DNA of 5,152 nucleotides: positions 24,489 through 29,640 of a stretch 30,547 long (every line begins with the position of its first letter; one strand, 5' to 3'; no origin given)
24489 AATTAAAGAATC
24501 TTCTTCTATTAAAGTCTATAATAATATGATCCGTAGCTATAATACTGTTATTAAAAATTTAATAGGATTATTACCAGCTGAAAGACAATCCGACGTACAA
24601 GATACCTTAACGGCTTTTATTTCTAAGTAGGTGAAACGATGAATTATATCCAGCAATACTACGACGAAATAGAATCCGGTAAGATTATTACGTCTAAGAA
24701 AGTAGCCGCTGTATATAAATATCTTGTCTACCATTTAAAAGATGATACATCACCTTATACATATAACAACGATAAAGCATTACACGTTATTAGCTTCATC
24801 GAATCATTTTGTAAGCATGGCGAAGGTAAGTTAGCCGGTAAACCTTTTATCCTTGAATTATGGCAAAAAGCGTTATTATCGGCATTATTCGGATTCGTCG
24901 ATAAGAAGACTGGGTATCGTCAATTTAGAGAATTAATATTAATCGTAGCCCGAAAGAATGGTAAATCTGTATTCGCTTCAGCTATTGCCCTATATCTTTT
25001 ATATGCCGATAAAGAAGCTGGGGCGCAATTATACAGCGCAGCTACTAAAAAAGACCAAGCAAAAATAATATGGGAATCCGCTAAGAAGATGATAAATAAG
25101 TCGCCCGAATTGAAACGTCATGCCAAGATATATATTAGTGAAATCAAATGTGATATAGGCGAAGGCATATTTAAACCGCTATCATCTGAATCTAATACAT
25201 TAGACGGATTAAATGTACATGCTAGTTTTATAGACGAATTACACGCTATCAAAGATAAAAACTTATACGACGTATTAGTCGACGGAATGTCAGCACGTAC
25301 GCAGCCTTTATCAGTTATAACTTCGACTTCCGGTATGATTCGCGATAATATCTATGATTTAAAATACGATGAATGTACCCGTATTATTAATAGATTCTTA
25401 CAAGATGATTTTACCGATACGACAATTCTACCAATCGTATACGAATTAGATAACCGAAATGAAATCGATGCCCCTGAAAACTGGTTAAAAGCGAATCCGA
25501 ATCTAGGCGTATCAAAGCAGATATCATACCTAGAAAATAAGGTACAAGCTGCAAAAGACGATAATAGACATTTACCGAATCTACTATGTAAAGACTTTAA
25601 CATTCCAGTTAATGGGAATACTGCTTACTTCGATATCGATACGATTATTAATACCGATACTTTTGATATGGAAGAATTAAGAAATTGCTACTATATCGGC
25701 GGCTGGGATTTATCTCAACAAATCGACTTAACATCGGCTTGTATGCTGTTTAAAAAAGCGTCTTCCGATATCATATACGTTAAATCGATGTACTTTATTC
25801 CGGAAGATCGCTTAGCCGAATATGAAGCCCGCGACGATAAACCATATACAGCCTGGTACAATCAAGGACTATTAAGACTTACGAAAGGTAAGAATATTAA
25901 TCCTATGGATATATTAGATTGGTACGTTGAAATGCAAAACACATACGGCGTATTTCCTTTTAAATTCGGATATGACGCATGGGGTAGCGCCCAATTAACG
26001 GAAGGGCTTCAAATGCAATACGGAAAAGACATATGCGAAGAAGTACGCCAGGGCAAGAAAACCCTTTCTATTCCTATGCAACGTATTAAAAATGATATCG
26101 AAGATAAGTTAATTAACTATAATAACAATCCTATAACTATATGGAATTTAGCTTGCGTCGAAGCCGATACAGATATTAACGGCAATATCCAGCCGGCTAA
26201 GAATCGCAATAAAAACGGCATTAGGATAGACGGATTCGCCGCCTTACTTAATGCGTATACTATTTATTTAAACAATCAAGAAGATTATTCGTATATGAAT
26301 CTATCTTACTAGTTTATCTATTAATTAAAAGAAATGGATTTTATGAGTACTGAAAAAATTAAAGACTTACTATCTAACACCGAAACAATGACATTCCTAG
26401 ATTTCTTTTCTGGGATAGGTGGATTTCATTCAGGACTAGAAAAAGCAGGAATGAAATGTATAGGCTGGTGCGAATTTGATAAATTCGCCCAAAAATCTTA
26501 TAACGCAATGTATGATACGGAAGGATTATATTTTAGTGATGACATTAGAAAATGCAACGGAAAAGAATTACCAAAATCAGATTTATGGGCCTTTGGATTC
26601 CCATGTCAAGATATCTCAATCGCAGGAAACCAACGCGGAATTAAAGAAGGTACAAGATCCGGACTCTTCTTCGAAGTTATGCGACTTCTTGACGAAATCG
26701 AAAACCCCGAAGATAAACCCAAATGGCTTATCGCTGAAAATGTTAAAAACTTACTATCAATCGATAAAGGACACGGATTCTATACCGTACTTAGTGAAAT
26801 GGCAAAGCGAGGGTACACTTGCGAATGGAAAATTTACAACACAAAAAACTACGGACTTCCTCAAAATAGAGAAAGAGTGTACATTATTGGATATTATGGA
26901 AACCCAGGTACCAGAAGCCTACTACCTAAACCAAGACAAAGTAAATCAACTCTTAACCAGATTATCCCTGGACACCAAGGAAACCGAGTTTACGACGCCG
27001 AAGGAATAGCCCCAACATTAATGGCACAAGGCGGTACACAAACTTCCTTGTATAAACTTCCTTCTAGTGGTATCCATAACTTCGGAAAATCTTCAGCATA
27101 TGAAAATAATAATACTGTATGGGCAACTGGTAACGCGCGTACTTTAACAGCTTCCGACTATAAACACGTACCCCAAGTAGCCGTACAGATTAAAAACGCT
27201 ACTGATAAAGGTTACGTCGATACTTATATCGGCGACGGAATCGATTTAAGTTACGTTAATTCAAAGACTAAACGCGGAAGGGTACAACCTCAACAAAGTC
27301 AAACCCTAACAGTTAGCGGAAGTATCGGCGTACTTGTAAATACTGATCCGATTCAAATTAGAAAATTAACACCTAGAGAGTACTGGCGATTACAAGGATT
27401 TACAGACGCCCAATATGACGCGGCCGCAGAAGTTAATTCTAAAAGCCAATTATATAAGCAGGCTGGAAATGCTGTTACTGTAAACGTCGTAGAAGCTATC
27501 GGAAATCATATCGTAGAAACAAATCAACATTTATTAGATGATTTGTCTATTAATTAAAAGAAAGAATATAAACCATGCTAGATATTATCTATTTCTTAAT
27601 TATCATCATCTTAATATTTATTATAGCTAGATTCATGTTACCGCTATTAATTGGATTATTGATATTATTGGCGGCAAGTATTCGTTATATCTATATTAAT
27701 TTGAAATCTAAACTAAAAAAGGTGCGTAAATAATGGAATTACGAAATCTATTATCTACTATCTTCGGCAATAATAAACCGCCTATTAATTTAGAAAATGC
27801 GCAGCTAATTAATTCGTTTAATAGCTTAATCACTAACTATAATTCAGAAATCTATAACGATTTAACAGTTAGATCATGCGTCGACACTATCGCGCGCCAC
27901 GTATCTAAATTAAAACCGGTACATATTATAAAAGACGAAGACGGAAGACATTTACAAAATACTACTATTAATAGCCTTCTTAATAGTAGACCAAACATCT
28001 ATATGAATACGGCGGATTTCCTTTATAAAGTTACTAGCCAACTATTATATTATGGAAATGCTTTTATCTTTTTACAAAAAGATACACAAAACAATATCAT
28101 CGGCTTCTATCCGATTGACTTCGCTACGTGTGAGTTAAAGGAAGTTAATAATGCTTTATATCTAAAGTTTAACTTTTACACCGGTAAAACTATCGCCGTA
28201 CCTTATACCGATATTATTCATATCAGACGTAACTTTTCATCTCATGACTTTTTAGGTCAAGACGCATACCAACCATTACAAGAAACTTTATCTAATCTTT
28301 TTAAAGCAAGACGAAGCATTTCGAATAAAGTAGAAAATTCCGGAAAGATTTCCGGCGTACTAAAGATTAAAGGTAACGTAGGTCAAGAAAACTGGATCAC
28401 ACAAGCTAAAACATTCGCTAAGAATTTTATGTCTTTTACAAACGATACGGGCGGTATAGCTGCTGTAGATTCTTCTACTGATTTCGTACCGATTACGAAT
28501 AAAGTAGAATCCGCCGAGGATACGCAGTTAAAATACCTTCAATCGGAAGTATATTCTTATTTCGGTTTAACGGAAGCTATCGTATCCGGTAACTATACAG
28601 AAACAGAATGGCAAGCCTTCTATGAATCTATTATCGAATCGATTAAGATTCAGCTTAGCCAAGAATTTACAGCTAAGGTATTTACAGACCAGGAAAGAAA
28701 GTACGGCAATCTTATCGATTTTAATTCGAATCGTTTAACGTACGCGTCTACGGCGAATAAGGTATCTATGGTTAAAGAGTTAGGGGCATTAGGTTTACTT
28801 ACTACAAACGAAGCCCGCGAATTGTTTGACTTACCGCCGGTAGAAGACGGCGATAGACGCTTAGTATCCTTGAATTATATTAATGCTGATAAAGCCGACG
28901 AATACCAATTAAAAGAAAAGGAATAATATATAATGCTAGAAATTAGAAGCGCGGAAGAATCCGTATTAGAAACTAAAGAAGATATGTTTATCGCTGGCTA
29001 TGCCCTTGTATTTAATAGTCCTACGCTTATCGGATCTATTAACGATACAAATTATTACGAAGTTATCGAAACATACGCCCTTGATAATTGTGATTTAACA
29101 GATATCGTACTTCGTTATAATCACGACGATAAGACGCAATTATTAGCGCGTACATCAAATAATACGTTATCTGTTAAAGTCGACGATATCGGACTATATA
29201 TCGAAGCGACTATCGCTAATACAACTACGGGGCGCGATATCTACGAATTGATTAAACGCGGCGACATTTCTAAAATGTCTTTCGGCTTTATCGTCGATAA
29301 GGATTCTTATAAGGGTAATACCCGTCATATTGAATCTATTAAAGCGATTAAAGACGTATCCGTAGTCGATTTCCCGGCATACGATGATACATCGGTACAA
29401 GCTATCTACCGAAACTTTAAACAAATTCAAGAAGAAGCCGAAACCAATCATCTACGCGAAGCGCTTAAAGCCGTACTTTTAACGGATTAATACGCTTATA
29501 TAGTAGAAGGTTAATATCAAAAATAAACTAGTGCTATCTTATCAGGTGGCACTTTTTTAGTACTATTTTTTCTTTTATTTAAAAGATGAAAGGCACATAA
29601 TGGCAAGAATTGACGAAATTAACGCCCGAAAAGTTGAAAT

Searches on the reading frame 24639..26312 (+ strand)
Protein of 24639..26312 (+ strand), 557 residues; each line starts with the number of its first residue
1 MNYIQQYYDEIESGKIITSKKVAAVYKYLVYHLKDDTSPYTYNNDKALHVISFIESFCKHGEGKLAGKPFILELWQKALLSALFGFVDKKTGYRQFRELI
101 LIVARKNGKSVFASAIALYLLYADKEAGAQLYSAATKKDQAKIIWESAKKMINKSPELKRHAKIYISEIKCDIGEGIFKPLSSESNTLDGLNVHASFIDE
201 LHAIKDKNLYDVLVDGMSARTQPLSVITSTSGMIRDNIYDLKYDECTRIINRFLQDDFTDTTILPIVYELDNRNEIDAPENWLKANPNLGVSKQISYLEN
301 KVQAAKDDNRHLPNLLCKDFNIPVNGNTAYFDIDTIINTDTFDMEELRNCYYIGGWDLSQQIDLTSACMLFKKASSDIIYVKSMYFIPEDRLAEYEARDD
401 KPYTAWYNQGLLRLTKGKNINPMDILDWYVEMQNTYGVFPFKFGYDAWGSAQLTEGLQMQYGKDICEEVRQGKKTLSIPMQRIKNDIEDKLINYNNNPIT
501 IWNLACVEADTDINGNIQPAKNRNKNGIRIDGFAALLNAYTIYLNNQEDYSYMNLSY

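Call 38: search_protein_families(library=pfam, proteins=[window:24639-26312:+], max_evalue=0.001)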
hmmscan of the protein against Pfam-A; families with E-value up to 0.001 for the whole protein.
window:24639-26312:+ (557 aa): 2 families
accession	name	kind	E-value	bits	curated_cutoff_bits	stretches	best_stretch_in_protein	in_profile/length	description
PF03354.21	TerL_ATPase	-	1.1e-35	123.4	23.7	1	75-244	2-174/178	Terminase large subunit, ATPase domain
PF20441.4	TerL_nuclease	-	4.6e-35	121.6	24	1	266-543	10-282/286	Terminase large subunit, endonuclease domain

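Call 48: search_dna_similar(query=window:24639-26312:+, collection=phages, mode=protein, max_rows=12)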
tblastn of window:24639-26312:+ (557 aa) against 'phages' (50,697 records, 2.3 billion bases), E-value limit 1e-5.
Records with a match: 2640; places in all: 2646; records where one place covers at least 80% of the query: 2365.
Best place of each record, by identity: <60% 2640.
By first word of the organism name: Streptococcus 375; Staphylococcus 273; Vibrio 223; Lactococcus 203; Enterococcus 146; Arthrobacter 112; Paenibacillus 110; Gordonia 98; Streptomyces 76; Lactobacillus 73; and 112 more.
By host as written in the record: - 388; Lactococcus lactis 110; Staphylococcus aureus 77; Arthrobacter sp. ATCC 21022 62; Streptococcus thermophilus 59; Gordonia terrae 3612 57; Ralstonia solanacearum 49; Mycobacterium smegmatis mc2 155 46; and 803 more.
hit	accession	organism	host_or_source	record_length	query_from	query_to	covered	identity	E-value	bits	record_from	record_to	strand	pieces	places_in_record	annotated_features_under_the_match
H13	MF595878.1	Caldibacillus phage CBP1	Caldibacillus debilis GB1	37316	2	553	99%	51.6%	3e-171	543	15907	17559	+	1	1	terminase large subunit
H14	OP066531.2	Bacillus phage B13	Bacillus cereus VKM B-13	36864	2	553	99%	47.2%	5e-155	496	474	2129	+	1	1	terminase large subunit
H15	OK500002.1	Bacillus phage vB_BanS_Athena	Bacillus anthracis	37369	2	553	99%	46.5%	8e-156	499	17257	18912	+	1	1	putative terminase large subunit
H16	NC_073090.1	Bacillus phage vB_BanS_Athena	Bacillus anthracis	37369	2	553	99%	46.5%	8e-156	499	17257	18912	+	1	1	putative terminase large subunit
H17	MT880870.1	Staphylococcus phage PhiSepi-HH1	Staphylococcus epidermidis HD21-2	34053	2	550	99%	45.1%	5e-147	473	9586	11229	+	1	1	hypothetical protein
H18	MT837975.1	Bacteriophage sp.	human fecal samples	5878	2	553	99%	44.4%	6e-147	470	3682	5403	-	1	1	record has no annotation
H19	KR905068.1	Lactobacillus phage iA2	Lactobacillus paracasei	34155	4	553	99%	44.5%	5e-148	476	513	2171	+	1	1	terminase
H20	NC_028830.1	Lactobacillus phage iA2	Lactobacillus paracasei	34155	4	553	99%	44.5%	5e-148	476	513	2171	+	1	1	terminase large subunit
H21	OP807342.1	Lacticaseibacillus phage P2.4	Lacticaseibacillus paracasei LMG 9193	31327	4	553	99%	44.3%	5e-147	473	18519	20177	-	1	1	hypothetical protein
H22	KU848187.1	Lactobacillus phage PLE2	Lactobacillus casei BL23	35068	4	553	99%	44.1%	1e-146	472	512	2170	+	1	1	terminase large subunit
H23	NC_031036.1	Lactobacillus phage PLE2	Lactobacillus casei BL23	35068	4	553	99%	44.1%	1e-146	472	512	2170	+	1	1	terminase large subunit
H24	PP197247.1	Terrisporobacter phage TPDSL_ph2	Terrisporobacter petrolearius DSL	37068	2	550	99%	44.1%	2e-147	475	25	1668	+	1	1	terminase large subunit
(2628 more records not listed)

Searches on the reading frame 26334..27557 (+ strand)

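Call 38: search_protein_families(library=pfam, proteins=[window:26334-27557:+], max_evalue=0.001)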
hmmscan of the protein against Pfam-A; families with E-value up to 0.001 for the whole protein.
window:26334-27557:+ (407 aa): 1 family
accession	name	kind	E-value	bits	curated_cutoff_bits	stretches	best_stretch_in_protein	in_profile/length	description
PF00145.23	DNA_methylase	-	1.2e-69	235.6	22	1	19-394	1-323/324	C-5 cytosine-specific DNA methylase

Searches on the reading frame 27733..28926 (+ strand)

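Call 38: search_protein_families(library=pfam, proteins=[window:27733-28926:+], max_evalue=0.001)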
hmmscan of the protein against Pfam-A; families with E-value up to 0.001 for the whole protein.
window:27733-28926:+ (397 aa): 1 family
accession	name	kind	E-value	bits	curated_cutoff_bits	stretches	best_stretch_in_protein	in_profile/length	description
PF04860.17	Phage_portal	-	3.7e-54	184.5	39.1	1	45-365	2-320/321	Phage portal protein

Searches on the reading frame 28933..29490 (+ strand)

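Call 38: search_protein_families(library=pfam, proteins=[window:28933-29490:+], max_evalue=0.001)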
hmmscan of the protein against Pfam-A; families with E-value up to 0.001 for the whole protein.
window:28933-29490:+ (185 aa): 1 family
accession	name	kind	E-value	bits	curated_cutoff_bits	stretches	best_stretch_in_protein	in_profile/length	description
PF04586.22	Peptidase_S78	-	5.7e-37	127.8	21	1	12-166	8-163/165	Caudovirus prohead serine protease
